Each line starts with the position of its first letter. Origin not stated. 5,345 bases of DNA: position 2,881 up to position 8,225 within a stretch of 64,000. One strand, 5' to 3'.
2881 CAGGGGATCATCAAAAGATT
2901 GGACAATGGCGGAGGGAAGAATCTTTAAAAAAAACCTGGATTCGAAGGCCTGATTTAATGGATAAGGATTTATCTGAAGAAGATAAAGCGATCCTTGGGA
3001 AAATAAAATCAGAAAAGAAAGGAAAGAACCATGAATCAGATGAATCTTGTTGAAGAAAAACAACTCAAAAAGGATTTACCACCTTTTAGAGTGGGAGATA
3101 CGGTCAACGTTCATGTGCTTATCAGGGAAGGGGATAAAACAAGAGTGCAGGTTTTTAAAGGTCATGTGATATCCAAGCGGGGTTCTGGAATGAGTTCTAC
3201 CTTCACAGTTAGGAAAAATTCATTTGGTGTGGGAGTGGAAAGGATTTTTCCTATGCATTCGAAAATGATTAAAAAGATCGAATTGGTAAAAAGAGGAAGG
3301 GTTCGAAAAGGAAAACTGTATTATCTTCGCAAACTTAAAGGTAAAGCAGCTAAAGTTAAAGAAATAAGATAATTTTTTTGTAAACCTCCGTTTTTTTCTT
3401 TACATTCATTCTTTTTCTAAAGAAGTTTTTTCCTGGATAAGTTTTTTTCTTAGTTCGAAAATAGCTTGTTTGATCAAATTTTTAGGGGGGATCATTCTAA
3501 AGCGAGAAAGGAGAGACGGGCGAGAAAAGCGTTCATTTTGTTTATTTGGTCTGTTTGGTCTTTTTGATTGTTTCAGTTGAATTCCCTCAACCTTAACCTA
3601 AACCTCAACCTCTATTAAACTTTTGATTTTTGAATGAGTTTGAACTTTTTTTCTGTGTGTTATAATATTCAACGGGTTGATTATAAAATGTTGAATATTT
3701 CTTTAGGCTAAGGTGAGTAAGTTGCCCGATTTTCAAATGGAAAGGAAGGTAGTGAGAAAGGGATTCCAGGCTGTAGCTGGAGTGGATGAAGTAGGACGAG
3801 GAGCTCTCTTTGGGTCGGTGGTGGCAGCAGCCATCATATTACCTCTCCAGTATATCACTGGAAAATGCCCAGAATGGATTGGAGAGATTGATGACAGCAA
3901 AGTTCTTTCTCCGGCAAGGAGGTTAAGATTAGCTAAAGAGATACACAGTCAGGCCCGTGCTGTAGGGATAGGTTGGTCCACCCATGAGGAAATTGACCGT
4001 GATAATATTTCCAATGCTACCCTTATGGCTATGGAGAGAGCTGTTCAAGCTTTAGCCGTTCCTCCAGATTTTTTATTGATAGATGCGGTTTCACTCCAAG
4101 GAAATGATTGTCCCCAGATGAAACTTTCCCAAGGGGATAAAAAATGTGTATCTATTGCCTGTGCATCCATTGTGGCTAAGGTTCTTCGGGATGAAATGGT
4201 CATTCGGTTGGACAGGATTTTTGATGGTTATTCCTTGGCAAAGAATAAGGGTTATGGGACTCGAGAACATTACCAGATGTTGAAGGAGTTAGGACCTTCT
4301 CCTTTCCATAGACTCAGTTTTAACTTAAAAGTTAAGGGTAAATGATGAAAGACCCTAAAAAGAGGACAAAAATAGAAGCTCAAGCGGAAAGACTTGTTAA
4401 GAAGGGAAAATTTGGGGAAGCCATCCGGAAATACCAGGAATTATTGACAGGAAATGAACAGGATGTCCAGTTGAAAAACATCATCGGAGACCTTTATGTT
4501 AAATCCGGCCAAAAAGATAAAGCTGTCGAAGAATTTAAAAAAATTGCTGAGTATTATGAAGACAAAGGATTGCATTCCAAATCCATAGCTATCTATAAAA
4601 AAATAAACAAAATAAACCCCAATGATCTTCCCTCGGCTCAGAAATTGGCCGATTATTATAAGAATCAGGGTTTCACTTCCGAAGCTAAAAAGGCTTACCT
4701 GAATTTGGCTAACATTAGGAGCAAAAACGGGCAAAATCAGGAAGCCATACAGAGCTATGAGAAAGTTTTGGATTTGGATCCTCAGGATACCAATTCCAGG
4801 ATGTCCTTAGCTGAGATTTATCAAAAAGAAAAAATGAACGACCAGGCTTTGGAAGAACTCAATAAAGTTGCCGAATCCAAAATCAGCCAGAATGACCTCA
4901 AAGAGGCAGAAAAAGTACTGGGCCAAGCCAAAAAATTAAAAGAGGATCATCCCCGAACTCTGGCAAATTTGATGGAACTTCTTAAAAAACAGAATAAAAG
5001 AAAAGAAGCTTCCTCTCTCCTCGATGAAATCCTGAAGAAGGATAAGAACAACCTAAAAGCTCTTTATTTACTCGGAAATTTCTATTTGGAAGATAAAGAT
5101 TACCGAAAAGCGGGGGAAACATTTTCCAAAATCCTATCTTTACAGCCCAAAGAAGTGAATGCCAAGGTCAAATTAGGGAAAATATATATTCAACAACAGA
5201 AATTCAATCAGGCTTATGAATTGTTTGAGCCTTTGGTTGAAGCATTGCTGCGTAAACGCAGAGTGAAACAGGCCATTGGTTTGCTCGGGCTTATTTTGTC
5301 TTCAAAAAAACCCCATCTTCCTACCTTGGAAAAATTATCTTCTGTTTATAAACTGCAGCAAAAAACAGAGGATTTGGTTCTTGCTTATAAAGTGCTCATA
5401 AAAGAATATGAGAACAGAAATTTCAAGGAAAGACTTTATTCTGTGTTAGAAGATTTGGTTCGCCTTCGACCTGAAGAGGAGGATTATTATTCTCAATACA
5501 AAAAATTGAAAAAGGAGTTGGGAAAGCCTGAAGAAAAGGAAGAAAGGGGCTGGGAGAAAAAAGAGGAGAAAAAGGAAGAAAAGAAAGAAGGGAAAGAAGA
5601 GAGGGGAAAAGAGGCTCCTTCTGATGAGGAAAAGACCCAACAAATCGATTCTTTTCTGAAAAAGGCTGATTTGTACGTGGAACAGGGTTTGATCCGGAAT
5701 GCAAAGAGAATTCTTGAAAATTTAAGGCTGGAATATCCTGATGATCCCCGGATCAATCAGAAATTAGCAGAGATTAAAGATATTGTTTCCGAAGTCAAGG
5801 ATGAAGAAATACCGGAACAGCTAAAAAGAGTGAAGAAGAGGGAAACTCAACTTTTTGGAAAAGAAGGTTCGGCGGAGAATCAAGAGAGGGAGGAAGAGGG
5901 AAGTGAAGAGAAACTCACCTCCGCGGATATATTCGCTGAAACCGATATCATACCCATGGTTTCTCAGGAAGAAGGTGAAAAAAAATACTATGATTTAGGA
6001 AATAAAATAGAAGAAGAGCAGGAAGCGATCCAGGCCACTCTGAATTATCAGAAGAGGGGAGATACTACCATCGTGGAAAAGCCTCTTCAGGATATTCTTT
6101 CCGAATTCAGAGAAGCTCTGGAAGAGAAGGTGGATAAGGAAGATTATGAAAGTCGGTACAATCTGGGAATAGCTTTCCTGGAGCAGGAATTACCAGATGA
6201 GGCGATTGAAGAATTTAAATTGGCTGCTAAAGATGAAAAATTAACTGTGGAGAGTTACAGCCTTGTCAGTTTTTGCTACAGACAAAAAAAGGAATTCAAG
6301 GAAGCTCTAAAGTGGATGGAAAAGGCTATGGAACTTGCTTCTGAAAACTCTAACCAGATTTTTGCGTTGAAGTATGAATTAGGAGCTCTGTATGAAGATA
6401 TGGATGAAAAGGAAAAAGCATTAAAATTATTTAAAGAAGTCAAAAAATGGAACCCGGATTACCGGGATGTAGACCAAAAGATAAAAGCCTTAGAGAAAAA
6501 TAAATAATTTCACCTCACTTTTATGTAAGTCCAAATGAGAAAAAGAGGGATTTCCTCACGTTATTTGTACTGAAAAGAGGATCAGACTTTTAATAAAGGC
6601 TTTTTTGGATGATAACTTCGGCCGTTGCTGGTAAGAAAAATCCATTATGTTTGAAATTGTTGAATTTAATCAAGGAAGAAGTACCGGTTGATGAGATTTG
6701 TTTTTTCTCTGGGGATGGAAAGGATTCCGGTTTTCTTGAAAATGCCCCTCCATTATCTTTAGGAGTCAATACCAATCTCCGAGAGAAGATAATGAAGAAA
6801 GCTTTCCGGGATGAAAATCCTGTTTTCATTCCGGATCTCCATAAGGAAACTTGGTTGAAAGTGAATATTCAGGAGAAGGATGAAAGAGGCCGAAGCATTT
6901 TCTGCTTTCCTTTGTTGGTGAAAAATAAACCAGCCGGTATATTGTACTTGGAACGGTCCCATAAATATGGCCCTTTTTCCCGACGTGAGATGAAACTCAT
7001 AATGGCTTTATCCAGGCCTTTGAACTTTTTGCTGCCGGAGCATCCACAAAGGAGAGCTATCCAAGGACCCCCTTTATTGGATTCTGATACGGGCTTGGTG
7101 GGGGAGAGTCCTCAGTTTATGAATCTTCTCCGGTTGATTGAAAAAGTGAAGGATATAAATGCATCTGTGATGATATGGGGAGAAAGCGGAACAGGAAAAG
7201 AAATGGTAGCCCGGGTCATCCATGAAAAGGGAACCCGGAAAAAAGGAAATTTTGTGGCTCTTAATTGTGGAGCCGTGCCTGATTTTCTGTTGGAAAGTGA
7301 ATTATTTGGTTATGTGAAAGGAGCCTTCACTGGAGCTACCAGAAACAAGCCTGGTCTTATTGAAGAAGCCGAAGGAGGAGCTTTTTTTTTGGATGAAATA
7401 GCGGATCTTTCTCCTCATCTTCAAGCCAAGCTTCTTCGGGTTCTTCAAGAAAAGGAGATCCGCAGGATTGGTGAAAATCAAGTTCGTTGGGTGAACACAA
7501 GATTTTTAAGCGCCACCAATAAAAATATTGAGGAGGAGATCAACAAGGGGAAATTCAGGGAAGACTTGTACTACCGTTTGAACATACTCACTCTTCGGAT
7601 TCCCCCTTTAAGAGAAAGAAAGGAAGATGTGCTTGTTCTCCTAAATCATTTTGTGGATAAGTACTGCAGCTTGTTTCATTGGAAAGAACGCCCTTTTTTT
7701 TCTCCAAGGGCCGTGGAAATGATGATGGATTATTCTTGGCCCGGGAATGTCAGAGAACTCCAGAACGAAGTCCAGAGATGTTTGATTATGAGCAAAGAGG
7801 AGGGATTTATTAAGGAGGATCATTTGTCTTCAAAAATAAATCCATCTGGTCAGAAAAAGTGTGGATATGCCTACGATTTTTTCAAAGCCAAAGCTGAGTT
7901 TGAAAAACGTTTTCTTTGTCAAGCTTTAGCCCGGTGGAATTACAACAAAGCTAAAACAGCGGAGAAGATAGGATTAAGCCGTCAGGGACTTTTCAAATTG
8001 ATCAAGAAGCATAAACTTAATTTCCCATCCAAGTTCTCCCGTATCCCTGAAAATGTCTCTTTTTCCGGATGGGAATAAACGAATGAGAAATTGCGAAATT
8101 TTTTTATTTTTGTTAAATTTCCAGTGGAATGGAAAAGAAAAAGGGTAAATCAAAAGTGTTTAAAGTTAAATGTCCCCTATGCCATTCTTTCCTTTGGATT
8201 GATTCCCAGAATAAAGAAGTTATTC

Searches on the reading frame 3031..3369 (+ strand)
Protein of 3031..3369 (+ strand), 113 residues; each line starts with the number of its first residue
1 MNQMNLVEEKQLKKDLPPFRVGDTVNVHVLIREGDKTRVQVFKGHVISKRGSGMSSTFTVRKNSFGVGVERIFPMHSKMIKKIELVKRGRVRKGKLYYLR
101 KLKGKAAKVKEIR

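Call 74: find_encoding_contigs(protein=window:3031-3369:+, flank=10000, max_places=10)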
Protein seq(113 aa) (113 aa): 1 contig read that carries it; 1 place shown.
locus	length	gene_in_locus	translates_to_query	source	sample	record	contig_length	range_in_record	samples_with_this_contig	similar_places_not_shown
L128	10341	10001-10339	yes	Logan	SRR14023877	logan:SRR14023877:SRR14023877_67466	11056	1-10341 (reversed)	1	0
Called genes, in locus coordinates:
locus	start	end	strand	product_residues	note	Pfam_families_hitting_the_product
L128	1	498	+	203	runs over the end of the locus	-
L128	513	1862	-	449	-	PF00289:Biotin_carb_N, PF02222:ATP-grasp, PF02786:CPSase_L_D2, PF07478:Dala_Dala_lig_C, PF02785:Biotin_carb_C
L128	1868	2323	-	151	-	PF00364:Biotin_lipoyl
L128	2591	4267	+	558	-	PF00884:Sulfatase, PF01663:Phosphodiest, PF16347:SGSH_C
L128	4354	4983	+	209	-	PF06695:Sm_multidrug_ex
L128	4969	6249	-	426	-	-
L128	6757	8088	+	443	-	PF02881:SRP54_N, PF00448:SRP54, PF13401:AAA_22 (weak), PF02978:SRP_SPB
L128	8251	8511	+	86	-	PF00886:Ribosomal_S16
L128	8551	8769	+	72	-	PF13083:KH_KhpA-B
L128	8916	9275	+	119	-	PF01782:RimM (weak), PF05239:PRC, PF24986:PRC_RimM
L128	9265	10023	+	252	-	PF01746:tRNA_m1G_MT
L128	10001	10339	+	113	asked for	PF01245:Ribosomal_L19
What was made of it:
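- On REP / BIME: Only 7 kb more of the same strain was retrieved (call 74).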

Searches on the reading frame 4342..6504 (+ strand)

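Call 83: search_protein_families(library=pfam, proteins=[window:4342-6504:+], max_evalue=0.00001)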
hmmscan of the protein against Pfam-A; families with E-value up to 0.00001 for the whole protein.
window:4342-6504:+ (721 aa): 20 families
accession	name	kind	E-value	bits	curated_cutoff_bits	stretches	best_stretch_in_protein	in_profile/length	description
PF14559.12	TPR_19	-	1.7e-42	144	25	3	129-178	4-53/68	Tetratricopeptide repeat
PF13181.12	TPR_8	-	2.5e-30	102.4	25.7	1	117-149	2-34/34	Tetratricopeptide repeat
PF07719.23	TPR_2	-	1.5e-29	100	27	0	117-149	2-34/34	Tetratricopeptide repeat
PF13432.12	TPR_16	-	8.8e-29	100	32.7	0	13-69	2-58/65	Tetratricopeptide repeat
PF13428.12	TPR_14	-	1.6e-26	90.5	23.5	0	439-478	5-44/44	Tetratricopeptide repeat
PF13176.12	TPR_7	-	2.9e-22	77.2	27.9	0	118-150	1-33/36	Tetratricopeptide repeat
PF13424.12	TPR_12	-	3.6e-22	78.8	30.1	1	637-700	4-71/77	Tetratricopeptide repeat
PF00515.34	TPR_1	-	1.5e-21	75.7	27.8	1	117-149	2-34/34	Tetratricopeptide repeat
PF13431.12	TPR_17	-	2e-18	65.5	24.4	0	226-257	1-32/34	Tetratricopeptide repeat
PF13174.12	TPR_6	-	2.7e-18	65.7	26.3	0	436-467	1-32/33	Tetratricopeptide repeat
PF12895.13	ANAPC3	-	3.7e-15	56.4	27.2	1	217-296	2-80/82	Anaphase-promoting complex, cyclosome, subunit 3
PF23914.1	TPR_CcmH_CycH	-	9.6e-15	55.2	42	1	181-271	61-154/158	Cytochrome c-type biogenesis protein H TPR domain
PF13414.12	TPR_11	-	1.1e-12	47.9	26.8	1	124-162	2-40/42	TPR repeat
PF25058.1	ARM_TT21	-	4.8e-11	43.3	27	0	162-292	19-148/155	Tetratricopeptide repeat protein 21 ARM repeat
PF24575.1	TPR_Slam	-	2.4e-10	41.2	35.2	0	121-171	52-102/104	Surface lipoprotein assembly modifier, N-terminal TPR repeats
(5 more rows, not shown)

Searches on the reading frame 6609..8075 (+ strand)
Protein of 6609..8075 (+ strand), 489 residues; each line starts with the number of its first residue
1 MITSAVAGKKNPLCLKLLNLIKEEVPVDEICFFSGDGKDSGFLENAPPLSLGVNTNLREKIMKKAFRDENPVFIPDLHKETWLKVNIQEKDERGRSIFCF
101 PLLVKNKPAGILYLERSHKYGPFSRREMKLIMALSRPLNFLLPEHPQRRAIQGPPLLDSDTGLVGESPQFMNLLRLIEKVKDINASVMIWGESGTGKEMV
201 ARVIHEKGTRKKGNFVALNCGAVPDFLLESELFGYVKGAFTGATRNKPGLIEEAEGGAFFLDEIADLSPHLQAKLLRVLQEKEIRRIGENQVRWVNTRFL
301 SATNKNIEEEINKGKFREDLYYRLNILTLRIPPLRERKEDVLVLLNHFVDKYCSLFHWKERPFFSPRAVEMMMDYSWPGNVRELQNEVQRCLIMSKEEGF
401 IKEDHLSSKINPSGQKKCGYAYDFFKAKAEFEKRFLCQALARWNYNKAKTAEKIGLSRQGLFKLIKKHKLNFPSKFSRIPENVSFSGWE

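Call 83: search_protein_families(library=pfam, proteins=[window:6609-8075:+], max_evalue=0.00001)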
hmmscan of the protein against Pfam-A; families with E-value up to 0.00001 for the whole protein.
window:6609-8075:+ (489 aa): 6 families
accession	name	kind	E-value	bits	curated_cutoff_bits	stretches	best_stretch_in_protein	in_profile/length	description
PF00158.32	Sigma54_activat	-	4.2e-67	225.5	20.2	1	163-329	1-167/168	Sigma-54 interaction domain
PF25601.1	AAA_lid_14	-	3.9e-21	75.1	27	1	335-416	1-80/87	AAA+ ATPase lid domain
PF14532.12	Sigma54_activ_2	-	6.2e-21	75.5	25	1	164-334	1-138/138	Sigma-54 interaction domain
PF07728.20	AAA_5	-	2.3e-07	31.3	22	1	187-293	2-104/139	AAA domain (dynein-related subfamily)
PF13185.12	GAF_2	-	5.4e-07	30.3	28.6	1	56-136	51-129/136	GAF domain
PF02954.25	HTH_8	-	2.7e-06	27.4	22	1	429-466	3-40/42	Bacterial regulatory protein, Fis family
